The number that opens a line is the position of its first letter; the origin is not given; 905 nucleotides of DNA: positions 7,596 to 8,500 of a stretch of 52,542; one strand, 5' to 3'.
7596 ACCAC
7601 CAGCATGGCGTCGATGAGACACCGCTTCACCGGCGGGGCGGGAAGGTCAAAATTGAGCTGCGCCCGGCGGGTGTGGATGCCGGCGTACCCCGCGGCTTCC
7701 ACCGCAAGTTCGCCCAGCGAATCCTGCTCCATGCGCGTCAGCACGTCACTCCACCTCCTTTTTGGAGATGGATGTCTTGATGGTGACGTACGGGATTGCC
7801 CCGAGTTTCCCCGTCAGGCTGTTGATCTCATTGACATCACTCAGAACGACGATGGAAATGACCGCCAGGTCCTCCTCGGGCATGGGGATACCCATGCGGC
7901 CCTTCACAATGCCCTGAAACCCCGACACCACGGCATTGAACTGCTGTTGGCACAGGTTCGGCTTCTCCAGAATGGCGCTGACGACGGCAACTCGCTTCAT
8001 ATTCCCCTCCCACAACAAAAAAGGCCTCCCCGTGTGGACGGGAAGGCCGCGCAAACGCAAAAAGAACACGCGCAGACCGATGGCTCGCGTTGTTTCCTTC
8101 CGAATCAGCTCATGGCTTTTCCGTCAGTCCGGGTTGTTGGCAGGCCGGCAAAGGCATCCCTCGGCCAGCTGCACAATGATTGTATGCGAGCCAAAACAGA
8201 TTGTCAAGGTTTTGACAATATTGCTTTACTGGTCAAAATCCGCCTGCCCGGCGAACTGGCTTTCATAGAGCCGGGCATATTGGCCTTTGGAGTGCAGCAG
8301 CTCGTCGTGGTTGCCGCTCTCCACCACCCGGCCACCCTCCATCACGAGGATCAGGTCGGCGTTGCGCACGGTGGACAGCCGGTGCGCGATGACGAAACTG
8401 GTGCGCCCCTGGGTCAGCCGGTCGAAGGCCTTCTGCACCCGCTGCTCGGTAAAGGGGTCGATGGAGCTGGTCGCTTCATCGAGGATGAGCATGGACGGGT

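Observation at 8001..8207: Unclassified promoter/terminator/antiterminator leader in front of the hydrogenase maturation operon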

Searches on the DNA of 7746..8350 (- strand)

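Call 4: search_rna_families(source=window, start=7900, end=8350, threshold=evalue, max_evalue=10, show_alignments=3)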
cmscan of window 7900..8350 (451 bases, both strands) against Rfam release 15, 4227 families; matches with E-value up to 10: 4.
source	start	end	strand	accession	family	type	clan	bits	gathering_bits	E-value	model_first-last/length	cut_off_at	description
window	8017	8059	-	RF01388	isrD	Gene; sRNA;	-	19.9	37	0.16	1-51/51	no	isrD Hfq binding RNA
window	8014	8093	-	RF04177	BTnc201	Gene; sRNA;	-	19.5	105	0.57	1-99/99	no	Bacteroides sRNA BTnc201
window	8008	8074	-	RF00519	suhB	Gene; sRNA;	CL00108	17.5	41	0.36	1-77/77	no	Makes More Granules Regulator RNA (mmgR)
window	7957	8026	-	RF02207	WT1-AS_5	Gene; lncRNA;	-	12.8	80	1.4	1-79/79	no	WT1 antisense RNA conserved region 5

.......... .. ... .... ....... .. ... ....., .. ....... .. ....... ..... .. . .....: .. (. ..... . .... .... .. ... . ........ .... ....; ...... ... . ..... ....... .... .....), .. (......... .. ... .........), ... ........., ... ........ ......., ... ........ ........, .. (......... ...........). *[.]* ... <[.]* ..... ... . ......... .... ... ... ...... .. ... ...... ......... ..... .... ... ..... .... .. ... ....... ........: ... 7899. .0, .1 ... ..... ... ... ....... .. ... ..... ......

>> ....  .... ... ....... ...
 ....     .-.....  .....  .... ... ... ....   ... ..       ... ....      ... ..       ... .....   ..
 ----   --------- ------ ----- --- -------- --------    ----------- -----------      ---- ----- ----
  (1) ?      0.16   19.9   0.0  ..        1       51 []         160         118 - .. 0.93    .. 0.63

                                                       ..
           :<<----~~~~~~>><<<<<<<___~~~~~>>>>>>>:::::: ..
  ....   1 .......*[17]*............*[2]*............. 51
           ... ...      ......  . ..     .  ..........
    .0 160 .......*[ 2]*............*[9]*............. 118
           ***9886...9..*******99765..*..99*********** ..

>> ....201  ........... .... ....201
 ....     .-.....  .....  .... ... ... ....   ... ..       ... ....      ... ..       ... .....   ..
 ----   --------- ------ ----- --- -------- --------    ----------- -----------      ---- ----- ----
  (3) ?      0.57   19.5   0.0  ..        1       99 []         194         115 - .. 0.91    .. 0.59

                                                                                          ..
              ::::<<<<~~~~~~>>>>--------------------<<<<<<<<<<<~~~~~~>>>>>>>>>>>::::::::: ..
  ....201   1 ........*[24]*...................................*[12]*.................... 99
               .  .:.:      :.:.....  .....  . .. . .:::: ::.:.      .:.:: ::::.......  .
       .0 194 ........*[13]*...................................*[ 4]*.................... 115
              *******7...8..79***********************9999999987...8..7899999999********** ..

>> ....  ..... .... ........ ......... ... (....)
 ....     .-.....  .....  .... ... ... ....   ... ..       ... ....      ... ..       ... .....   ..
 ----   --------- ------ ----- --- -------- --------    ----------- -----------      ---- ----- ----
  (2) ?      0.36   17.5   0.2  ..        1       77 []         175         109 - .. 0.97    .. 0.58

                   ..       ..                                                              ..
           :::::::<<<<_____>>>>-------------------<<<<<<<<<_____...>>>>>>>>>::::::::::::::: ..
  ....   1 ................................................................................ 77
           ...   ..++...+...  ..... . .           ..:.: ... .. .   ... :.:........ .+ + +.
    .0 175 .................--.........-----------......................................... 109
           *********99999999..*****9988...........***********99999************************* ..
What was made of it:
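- On Any described RNA family (Rfam 15: riboswitches, T-box, leaders): In evalue mode the only hits are terminator look-alikes: isrD, BTnc201 and mmgR, at E 0.16-0.57 (call 4).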

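Call 27: build_rna_model(alignment_id=A3, structure=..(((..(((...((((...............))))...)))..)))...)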
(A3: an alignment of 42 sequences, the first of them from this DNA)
Model R1 built from alignment A3 (42 sequences, 50 columns); structure: as given.
model positions 39; base pairs 10; branch points 0; effective number of sequences 42; information 1.058 bits per position. Calibrated on 0.2 Mb of random sequence (short: E-values are rough).
structure used (alignment columns):
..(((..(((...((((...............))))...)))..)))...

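Call 28: search_with_rna_model(model_id=R1, sources=[window, L001, L002, L003, L004, L005, L006, L007, L008, L009, L010, L011, L012, L013, L014, L015, L016, L017, L018, L019, L020, L021, L022, L023, L024, L025, L026, L027, L028, L029, L030, L031, L032, L033, L034, L035, L036, L037, L038, L039, L040, L041, L042, L043, L044, L045, L046, L047, L048, L049, L050, L051, L052, L053, L054, L055, L056, L057, L058, L059, L060, L061, L062, L063, L064, L065, L066, L067, L068, L069, L070, L071, L072, L073, L074, L075, L076, L077, L078, L079, L080], max_evalue=1, make_alignment=true)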
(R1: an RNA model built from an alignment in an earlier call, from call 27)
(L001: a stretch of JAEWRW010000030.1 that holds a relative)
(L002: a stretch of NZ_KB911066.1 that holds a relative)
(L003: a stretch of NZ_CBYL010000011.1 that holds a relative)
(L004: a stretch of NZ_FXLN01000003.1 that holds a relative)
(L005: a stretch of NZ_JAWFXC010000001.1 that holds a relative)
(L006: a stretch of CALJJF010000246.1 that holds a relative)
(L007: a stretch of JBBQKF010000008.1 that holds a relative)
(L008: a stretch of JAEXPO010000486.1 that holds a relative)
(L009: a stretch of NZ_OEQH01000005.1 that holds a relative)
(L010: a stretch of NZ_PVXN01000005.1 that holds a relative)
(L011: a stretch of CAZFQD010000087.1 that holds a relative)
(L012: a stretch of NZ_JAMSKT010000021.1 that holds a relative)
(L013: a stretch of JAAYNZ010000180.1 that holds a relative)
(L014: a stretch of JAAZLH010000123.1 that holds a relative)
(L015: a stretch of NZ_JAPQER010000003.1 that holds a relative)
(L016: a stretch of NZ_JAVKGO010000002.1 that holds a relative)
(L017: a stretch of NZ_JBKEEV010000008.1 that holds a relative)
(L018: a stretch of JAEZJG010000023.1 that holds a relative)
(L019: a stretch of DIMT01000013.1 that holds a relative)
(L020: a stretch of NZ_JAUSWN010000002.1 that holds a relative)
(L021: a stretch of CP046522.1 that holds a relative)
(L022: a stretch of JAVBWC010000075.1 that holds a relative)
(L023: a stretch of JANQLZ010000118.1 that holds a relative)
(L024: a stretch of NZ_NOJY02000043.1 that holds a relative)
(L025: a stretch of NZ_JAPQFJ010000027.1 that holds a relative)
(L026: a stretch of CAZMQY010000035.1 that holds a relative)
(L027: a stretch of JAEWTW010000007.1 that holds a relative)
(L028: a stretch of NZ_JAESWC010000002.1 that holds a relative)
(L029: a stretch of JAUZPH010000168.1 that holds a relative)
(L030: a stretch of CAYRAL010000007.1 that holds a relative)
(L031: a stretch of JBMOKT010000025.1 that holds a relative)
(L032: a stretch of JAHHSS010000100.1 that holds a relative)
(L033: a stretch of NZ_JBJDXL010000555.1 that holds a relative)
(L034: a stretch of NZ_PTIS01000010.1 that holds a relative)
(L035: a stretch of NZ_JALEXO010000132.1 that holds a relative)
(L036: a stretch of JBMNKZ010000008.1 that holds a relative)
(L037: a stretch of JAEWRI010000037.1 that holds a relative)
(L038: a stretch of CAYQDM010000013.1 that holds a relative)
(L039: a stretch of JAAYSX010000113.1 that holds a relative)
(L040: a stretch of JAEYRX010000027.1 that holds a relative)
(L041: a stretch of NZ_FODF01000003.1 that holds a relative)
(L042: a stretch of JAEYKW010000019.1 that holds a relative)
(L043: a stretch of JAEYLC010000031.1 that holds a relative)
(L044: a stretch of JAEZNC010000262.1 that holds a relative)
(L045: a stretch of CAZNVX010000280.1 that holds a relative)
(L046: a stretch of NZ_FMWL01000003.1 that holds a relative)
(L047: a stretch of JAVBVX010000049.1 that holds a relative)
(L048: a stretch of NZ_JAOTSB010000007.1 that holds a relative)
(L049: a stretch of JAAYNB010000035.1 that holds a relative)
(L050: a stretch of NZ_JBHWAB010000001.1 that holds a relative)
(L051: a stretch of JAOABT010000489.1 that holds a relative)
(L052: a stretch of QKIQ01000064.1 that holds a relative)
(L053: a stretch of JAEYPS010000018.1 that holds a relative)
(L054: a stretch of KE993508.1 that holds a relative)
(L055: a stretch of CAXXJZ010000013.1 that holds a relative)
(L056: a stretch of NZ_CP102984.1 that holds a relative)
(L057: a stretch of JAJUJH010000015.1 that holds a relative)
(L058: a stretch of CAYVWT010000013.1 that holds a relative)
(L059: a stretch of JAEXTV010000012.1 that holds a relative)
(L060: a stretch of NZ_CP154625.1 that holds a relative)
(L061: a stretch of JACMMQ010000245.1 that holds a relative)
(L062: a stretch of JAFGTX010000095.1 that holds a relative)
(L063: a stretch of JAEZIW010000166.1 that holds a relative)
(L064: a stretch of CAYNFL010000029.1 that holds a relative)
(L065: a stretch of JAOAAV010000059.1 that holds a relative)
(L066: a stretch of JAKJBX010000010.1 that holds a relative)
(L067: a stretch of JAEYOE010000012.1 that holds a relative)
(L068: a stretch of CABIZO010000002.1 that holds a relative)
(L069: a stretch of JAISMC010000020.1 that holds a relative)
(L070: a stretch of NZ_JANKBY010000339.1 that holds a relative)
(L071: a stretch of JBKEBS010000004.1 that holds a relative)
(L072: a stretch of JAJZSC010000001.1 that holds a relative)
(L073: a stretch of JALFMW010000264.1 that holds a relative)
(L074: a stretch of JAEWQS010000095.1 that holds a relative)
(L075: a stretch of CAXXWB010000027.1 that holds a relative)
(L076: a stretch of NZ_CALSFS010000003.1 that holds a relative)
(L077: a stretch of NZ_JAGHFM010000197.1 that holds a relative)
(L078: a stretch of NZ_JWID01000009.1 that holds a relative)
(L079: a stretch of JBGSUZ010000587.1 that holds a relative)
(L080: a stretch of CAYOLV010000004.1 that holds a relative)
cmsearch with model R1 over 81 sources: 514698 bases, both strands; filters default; matches with E-value up to 1: 68.
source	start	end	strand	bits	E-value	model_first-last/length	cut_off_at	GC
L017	2847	2883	+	48.2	5.6e-11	1-39/39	no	0.38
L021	2789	2825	+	47.9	6.8e-11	1-39/39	no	0.3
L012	2842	2878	+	47.9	7e-11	1-39/39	no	0.3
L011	2857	2893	+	47.7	8.1e-11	1-39/39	no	0.35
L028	2849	2885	+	47.7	8.2e-11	1-39/39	no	0.3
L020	2864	2900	+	47.6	8.3e-11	1-39/39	no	0.24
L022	2796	2832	+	47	1.3e-10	1-39/39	no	0.35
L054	2828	2864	+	47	1.3e-10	1-39/39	no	0.32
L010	2846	2882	+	46.7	1.6e-10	1-39/39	no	0.35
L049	1021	1060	+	46.6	1.7e-10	1-39/39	no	0.32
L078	2827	2870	+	46.4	2e-10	1-39/39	no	0.34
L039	2347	2385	+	46.2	2.2e-10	1-39/39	no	0.28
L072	2840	2876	+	45.5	3.6e-10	1-39/39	no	0.35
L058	2875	2911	+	45.2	4.4e-10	1-39/39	no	0.3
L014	2856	2895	+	44.9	5.6e-10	1-39/39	no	0.38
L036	2831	2871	+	44.8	5.9e-10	1-39/39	no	0.34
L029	2738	2774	+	44.4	7.7e-10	1-39/39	no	0.32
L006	2849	2886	+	43.8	1.2e-09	1-39/39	no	0.42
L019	2856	2892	+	43.7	1.3e-09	1-39/39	no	0.38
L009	2853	2888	+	43.4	1.6e-09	1-39/39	no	0.39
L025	2767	2803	+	43.3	1.7e-09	1-39/39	no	0.41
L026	2848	2883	+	43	2e-09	1-39/39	no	0.28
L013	2855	2898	+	42.7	2.5e-09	1-39/39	no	0.3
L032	1654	1691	+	42.4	3.1e-09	1-39/39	no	0.29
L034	2833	2869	+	42.1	3.8e-09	1-39/39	no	0.35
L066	2748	2784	+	41.7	5.1e-09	1-39/39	no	0.51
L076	2785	2821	+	41.4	6e-09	1-39/39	no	0.3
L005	2846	2881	+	40.7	9.9e-09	1-39/39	no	0.36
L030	2856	2894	+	40.3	1.3e-08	1-39/39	no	0.33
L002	2851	2886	+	40.2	1.4e-08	1-39/39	no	0.42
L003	2851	2886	+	40.2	1.4e-08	1-39/39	no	0.42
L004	2852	2887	+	40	1.6e-08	1-39/39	no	0.33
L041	4538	4575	+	40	1.6e-08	1-39/39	no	0.32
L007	2658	2694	+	40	1.6e-08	1-39/39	no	0.43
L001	2866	2903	+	39.6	2.1e-08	1-39/39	no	0.53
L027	2859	2902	+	39.5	2.2e-08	1-39/39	no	0.43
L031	2867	2907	+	39.1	3e-08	1-39/39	no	0.51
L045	729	769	+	39.1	3.1e-08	1-39/39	no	0.44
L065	2899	2938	+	38.7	3.9e-08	1-39/39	no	0.4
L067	2862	2901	+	38.5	4.6e-08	1-39/39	no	0.47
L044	66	105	+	38.3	5e-08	1-39/39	no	0.55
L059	2050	2089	+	38.3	5e-08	1-39/39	no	0.55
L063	2865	2904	+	38.2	5.7e-08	1-39/39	no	0.47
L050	2812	2847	+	38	6.4e-08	1-39/39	no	0.39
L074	2860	2899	+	38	6.5e-08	1-39/39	no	0.52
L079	2809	2874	+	37.8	7.5e-08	1-39/39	no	0.36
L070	101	138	+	37.5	9e-08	1-39/39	no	0.32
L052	2867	2906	+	36.8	1.5e-07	1-39/39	no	0.47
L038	2843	2884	+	36.8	1.5e-07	1-39/39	no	0.5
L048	2842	2883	+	36.8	1.5e-07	1-39/39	no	0.5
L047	2803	2839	+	36.4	2e-07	1-39/39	no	0.27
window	8093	8130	-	36.3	2e-07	1-39/39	no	0.5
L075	2821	2858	+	36.3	2.1e-07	1-39/39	no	0.42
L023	2813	2851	+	35.9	2.8e-07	1-39/39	no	0.54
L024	1336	1372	+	35.7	3e-07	1-39/39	no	0.35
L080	2823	2860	+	35.2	4.3e-07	1-39/39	no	0.45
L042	2862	2901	+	34.9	5.6e-07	1-39/39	no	0.57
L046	2842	2884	+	34.8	5.8e-07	1-39/39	no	0.51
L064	2867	2906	+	34.3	8.3e-07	1-39/39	no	0.55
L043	2871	2909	+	33.4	1.5e-06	1-39/39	no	0.64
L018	2846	2895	+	32.3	3.3e-06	1-39/39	no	0.46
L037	2874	2914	+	31.6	5.4e-06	1-39/39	no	0.59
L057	2871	2908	+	31.5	5.8e-06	1-39/39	no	0.61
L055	2873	2908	+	18.4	0.046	1-39/39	no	0.5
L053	2879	2916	+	17.2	0.11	1-39/39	no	0.53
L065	2106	2193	-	16.5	0.17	1-39/39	no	0.33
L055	2828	2855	-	16.5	0.18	6-33/39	no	0.39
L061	2588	2624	+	14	0.98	1-39/39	no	0.43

Alignment A4: 68 matches aligned to the model, 113 columns, each read 5' to 3' on its own strand. Consensus structure (alignment columns), stored with it:
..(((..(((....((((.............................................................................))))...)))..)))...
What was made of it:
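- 8093..8130 (-): Core sensor hairpin. P2a: C8127-G8097 and U8126-A8098. Loop 1: G8125.A8099 and A8124.G8100. P2: 8123..8120 with 8101..8104. Loop 2: A8119, A8118 opposite G8106, A8105. P3: 8117..8115 with 8107..8109. 63 of 81 sources give hits of 31 bits or more (call 28).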

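Call 39: search_with_rna_model(model_id=R1, sources=[L081, L082, L083, L084, L085, L086, L087, L088, L089, L090, L091, L092, L093, L094, L095, L096, L097, L098, L099, L100, L101, L102, L103, L104, L105, L106, L107, L108, L109, L110, L111, L112, L113, L114, L115, L116, L117, L118, L119, L120, L121, L122, L123, L124, L125, L126, L127, L128, L129, L130, L131, L132, L133, L134, L135, L136, L137, L138, L139, L140, L141, L142, L143, L144, L145, L146, L147, L148, L149, L150, L151, L152, L153, L154, L155, L156, L157, L158, L159, L160], max_evalue=0.01)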
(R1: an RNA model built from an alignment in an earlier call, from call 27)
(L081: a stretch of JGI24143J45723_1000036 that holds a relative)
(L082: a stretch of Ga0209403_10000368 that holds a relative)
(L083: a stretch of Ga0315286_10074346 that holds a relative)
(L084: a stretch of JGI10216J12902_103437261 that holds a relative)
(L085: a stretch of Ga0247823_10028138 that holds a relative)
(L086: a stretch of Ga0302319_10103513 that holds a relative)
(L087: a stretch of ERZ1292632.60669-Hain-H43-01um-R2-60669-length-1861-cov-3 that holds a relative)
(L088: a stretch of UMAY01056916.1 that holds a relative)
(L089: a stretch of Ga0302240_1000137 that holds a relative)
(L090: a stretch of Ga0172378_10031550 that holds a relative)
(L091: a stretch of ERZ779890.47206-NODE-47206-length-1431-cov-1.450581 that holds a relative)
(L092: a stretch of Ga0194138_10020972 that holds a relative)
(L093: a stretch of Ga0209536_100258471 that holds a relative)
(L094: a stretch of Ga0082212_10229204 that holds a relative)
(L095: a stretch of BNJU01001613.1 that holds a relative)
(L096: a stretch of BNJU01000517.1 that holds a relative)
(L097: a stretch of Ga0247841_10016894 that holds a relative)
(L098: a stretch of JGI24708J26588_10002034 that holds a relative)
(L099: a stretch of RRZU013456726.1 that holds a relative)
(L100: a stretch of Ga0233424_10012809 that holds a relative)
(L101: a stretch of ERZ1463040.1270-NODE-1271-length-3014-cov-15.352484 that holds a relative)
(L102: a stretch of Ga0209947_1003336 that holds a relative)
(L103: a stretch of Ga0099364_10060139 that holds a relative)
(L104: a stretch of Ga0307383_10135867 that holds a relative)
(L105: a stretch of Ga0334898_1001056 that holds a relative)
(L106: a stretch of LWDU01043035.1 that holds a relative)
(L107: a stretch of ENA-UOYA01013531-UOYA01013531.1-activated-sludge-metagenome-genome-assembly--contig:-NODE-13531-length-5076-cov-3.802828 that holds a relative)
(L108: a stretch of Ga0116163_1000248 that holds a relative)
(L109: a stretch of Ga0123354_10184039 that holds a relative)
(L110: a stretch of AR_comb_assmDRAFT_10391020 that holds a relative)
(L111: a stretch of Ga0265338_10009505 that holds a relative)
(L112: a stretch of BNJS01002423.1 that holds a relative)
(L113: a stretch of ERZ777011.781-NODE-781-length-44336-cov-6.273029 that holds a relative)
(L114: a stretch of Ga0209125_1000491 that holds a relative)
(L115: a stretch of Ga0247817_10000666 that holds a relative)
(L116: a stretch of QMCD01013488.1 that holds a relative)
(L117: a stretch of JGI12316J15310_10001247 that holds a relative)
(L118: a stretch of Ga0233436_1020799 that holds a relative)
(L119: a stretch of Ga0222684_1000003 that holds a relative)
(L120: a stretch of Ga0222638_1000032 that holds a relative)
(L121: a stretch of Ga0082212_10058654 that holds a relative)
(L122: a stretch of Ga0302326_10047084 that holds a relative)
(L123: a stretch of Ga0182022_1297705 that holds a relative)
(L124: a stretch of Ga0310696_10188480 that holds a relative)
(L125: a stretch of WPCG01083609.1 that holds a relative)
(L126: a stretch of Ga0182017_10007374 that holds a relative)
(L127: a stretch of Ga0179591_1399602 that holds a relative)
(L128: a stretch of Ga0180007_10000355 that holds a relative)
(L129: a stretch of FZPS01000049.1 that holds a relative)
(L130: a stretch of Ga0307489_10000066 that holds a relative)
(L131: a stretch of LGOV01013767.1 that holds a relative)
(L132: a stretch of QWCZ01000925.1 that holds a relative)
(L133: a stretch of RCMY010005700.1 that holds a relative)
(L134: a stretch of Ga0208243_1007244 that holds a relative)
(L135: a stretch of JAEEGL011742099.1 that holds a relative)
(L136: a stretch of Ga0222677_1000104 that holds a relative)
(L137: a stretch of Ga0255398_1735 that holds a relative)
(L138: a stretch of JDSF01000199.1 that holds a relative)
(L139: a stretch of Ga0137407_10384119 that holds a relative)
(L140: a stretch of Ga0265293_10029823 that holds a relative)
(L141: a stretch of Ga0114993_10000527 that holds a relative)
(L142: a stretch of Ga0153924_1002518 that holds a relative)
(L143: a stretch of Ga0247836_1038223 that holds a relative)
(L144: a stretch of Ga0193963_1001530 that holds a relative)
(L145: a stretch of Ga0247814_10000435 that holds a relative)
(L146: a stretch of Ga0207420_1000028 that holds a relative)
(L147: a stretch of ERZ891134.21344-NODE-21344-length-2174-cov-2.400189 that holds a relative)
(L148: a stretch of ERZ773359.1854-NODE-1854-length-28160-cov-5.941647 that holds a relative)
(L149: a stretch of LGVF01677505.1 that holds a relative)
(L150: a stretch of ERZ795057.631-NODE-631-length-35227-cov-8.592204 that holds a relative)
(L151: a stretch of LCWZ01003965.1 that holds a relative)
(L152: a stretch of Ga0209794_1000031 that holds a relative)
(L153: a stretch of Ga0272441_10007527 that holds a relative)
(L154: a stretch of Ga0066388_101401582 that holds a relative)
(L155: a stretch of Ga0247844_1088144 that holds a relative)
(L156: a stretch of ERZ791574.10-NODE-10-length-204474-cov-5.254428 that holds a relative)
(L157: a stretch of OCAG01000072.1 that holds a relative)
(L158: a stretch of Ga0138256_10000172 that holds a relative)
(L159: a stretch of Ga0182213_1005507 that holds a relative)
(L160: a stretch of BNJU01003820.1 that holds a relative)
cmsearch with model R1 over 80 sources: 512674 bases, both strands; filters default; matches with E-value up to 0.01: 56.
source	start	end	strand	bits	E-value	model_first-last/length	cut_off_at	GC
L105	1640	1676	+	46.7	1.6e-10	1-39/39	no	0.35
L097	3207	3243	+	46.6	1.7e-10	1-39/39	no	0.27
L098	11480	11518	-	46.2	2.2e-10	1-39/39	no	0.28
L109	2295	2331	+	45.8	2.9e-10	1-39/39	no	0.35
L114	3352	3389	-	45.3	4e-10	1-39/39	no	0.32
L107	4980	5020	-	44.6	6.7e-10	1-39/39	no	0.39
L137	2471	2507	-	44.4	7.9e-10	1-39/39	no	0.35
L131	5684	5719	-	43.8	1.2e-09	1-39/39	no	0.31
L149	7992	8027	-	43.8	1.2e-09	1-39/39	no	0.31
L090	1240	1279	+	42.8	2.3e-09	1-39/39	no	0.32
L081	809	844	-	42.8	2.3e-09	1-39/39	no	0.36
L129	2715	2758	-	42.7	2.5e-09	1-39/39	no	0.3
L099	3603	3639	+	42.6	2.7e-09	1-39/39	no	0.46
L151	445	481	+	42.4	3.1e-09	1-39/39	no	0.49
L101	2315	2351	+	42.1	3.8e-09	1-39/39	no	0.35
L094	211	246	+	41.6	5.3e-09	1-39/39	no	0.39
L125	4454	4490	+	39.8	1.8e-08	1-39/39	no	0.38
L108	12065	12105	-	39.3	2.6e-08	1-39/39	no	0.41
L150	135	175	-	39.3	2.6e-08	1-39/39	no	0.41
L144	11016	11054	-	39.2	2.8e-08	1-39/39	no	0.38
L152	7802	7838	+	37.8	7.3e-08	1-39/39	no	0.49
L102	4879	4915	+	37.3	1e-07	1-39/39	no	0.46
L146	1756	1792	+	37.2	1.1e-07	1-39/39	no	0.41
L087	368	406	-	36.8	1.5e-07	1-39/39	no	0.49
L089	6369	6410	-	36.8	1.5e-07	1-39/39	no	0.5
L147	614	654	-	36.4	1.9e-07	1-39/39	no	0.54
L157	73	113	-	36.4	2e-07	1-39/39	no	0.44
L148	657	694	-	35.8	2.9e-07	1-39/39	no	0.5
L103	117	153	+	35.6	3.2e-07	1-39/39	no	0.43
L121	2913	2952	-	35.1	4.6e-07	1-39/39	no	0.43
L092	2446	2481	-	34.9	5.2e-07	1-39/39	no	0.39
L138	1879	1914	+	34.4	7.4e-07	1-39/39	no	0.42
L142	238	275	+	34.4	7.8e-07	1-39/39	no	0.37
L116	366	403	+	33.1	1.8e-06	1-39/39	no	0.53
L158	6913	6949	+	31.9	4.4e-06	1-39/39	no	0.41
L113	10758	10794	+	31.1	7.4e-06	1-39/39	no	0.54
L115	8190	8224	+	30.9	8.5e-06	1-39/39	no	0.4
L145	10109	10143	-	30.9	8.5e-06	1-39/39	no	0.4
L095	6067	6102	+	30.6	1e-05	1-39/39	no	0.5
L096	3003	3038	+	30.6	1e-05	1-39/39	no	0.5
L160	620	655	+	30.6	1e-05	1-39/39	no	0.5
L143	1814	1854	+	27.6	8.2e-05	1-39/39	no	0.56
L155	1102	1142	-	27.6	8.2e-05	1-39/39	no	0.56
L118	2799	2841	-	27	0.00012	1-39/39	no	0.44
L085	3396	3439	+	26.4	0.00018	1-39/39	no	0.66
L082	216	251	+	26.4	0.00019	1-39/39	no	0.42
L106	465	500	-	26.4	0.00019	1-39/39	no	0.42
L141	2562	2597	-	26.4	0.00019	1-39/39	no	0.42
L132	8457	8492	-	26.4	0.00019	1-39/39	no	0.47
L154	479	514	+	26.3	0.0002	1-39/39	no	0.58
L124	881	920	+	26.2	0.00022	1-39/39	no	0.62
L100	3052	3087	-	25.6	0.00032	1-39/39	no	0.58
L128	7929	7968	+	23.9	0.0011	1-39/39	no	0.47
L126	5865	5904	-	23.2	0.0017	1-39/39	no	0.52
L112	5484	5524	-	22.1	0.0037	1-39/39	no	0.46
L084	1074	1113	+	21.1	0.0072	1-39/39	no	0.55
